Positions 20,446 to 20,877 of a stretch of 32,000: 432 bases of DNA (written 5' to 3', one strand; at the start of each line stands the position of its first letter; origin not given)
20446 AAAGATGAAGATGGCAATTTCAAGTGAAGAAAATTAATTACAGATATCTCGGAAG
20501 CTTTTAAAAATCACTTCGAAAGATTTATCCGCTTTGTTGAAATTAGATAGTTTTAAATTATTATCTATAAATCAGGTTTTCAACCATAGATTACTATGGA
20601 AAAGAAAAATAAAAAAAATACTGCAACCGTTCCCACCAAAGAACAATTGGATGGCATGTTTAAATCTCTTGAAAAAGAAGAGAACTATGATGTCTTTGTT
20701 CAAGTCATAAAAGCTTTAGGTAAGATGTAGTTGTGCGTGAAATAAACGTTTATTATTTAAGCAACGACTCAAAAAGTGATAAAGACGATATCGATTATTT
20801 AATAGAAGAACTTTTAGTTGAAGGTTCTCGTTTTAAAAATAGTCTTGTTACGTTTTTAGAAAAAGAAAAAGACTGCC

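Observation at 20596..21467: Doc-type Fic-fold protein with a tightly coupled 44-aa upstream ORF, appended to the 3' end of the Type I R-M locus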

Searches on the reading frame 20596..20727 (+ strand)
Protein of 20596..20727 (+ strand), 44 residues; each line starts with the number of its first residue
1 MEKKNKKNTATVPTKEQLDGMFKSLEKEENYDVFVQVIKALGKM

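Call 6: search_protein_families(library=pfam, proteins=[window:20596-20727:+], max_evalue=10)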
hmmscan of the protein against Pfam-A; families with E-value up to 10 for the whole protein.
seq(44 aa): 0 families

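Call 7: search_protein_families(library=ncbifam, proteins=[window:20596-20727:+], max_evalue=10)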
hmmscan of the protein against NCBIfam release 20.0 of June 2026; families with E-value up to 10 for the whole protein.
seq(44 aa): 0 families

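Call 10: search_protein_families(library=padloc, proteins=[window:20596-20727:+], max_evalue=10)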
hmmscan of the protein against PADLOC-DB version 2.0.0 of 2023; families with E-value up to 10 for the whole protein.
seq(44 aa): 0 families

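Call 11: search_protein_families(library=phrogs, proteins=[window:20596-20727:+], max_evalue=10)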
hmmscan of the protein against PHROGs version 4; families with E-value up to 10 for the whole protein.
seq(44 aa): 0 families

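Call 66: search_solved_structures(query=A4, max_evalue=10)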
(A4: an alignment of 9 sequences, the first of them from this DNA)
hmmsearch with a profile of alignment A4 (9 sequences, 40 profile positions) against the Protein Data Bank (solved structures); distinct sequences matched with E-value up to 10: 11.
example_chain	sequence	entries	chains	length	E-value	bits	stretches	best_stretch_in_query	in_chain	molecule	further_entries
8vti_A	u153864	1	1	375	0.17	15.1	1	6-22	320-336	Isoform 4 of Adhesion G protein-coupled receptor L3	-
8jmt_A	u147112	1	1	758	0.36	14.1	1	6-22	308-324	Adhesion G protein-coupled receptor L3,Soluble cytochrome b562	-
6vhh_B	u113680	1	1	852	0.45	13.8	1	6-22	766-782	Adhesion G protein-coupled receptor L3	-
9r2l_A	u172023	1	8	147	0.68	13.2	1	10-29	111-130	N37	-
7wy5_R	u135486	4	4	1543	0.78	13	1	6-22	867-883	Isoform 3 of Adhesion G protein-coupled receptor L3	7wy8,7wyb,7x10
8dol_A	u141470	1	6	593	1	12.6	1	22-39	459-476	Cag pathogenicity island protein (Cag5)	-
7nh1_A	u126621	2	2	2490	1.8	11.8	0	10-32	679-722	E3 ubiquitin-protein ligase HUWE1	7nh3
7bii_A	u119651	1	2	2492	1.8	11.8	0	10-32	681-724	E3 ubiquitin-protein ligase HUWE1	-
5jjt_A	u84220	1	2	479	4.4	10.6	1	10-24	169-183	Serine/threonine-protein phosphatase 5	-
7obe_A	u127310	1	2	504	4.8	10.5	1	10-24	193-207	Isoform 2 of Serine/threonine-protein phosphatase 5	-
4pg4_A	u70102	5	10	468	5.9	10.2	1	5-24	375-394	Homoserine dehydrogenase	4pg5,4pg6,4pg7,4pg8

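Call 67: search_protein_families(library=pfam, alignment_id=A4, max_evalue=1)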
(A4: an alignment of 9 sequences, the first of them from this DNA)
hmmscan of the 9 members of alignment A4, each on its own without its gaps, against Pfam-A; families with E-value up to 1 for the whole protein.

A. member 1, seq(44 aa): 0 families

B. families by the number of members that match (of 9 scanned): 3 families
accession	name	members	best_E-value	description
PF19917.4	bpX1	1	0.053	MoxR-vWA-beta-propeller ternary system domain bpX1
PF25729.1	crAss_MUZ_C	1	0.072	Crassvirus muzzle protein C-terminal domain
PF04192.17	Utp21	1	0.17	Utp21 specific WD40 associated putative domain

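Call 69: list_cluster_members(proteins=[window:20596-20727:+, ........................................, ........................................, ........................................])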
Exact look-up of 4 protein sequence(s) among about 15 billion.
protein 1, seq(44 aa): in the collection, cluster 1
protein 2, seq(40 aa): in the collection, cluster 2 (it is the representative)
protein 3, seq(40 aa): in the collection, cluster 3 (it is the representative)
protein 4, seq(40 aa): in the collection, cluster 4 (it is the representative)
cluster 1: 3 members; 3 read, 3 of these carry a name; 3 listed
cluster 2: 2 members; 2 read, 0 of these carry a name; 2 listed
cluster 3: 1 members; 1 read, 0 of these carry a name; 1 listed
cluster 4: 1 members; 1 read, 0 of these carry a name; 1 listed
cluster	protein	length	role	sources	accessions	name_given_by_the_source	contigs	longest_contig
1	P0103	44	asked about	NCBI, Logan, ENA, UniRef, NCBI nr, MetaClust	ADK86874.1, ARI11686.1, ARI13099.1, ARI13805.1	hypothetical protein MPTA7396_3670 [Mycoplasmoides pneumoniae] | Uncharacterized protein n=2 Tax=Mycoplasmoides pneumoniae TaxID=2104 ... | hypothetical protein [Mycoplasmoides pneumoniae]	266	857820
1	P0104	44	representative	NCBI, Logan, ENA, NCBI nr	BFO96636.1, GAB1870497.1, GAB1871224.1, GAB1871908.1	hypothetical protein [Mycoplasmoides pneumoniae]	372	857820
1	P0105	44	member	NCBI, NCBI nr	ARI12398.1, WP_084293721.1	hypothetical protein B7R97_01980 [Mycoplasmoides pneumoniae] | hypothetical protein [Mycoplasmoides pneumoniae]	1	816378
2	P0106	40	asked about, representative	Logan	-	-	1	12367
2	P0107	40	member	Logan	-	-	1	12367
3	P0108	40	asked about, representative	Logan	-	-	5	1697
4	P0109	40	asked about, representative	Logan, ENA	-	-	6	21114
